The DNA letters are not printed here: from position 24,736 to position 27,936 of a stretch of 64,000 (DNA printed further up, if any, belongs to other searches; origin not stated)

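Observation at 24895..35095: Candidate self-contained cyclic-nucleotide-regulated module: cyclase-STAND protein, Crp-like sensor, CRP box and a protease / unknown / double-haem-enzyme operon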

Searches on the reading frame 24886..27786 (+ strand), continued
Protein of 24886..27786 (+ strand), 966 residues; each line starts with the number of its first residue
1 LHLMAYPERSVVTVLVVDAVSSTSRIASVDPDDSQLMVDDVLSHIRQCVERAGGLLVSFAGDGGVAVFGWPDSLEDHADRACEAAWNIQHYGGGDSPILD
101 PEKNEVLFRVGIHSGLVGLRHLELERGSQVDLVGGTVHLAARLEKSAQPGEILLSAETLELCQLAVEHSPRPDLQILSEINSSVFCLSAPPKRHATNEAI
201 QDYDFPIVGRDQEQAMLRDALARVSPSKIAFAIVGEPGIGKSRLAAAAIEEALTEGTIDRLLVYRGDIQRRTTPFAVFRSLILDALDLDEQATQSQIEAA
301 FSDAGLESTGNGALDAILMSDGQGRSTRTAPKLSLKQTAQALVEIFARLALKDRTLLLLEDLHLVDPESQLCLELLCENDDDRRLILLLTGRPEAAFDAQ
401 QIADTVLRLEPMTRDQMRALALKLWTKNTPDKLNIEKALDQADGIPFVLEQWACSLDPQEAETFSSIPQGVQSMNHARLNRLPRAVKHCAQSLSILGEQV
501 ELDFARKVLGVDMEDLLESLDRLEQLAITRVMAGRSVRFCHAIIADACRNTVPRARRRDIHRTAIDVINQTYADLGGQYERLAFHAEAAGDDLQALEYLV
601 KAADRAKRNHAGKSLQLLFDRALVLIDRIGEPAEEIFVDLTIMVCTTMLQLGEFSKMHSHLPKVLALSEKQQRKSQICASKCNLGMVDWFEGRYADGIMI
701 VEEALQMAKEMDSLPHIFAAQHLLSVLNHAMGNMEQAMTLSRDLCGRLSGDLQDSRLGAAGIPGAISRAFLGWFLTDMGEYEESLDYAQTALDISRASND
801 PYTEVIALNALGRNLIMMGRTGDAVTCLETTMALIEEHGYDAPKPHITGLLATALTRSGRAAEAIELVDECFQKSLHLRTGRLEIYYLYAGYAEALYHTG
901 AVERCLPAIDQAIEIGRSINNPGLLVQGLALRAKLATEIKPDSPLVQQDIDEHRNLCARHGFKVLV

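Call 76: find_encoding_contigs(protein=P0321, flank=7000, max_places=1)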
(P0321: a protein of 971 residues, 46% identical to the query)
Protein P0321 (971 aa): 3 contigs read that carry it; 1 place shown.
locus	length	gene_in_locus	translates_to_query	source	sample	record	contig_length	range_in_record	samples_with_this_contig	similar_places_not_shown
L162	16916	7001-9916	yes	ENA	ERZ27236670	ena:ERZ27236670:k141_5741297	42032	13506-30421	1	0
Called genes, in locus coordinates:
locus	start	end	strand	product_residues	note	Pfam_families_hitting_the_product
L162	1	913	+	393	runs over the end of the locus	-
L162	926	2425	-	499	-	-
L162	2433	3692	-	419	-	-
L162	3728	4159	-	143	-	-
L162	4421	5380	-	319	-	PF13545:HTH_Crp_2 (faint), PF08220:HTH_DeoR (faint), PF09339:HTH_IclR (faint), PF13404:HTH_AsnC-type (faint)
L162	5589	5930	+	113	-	-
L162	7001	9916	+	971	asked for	PF00211:Guanylate_cyc, PF07719:TPR_2 (faint), PF13191:AAA_16, PF20703:nSTAND1 (faint), PF13401:AAA_22 (faint), PF13424:TPR_12 (faint), PF13181:TPR_8 (faint)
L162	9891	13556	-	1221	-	PF21105:DyP_N (weak)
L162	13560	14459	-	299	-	-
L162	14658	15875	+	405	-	PF01734:Patatin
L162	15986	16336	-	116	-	-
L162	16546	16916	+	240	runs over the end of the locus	PF00027:cNMP_binding, PF13545:HTH_Crp_2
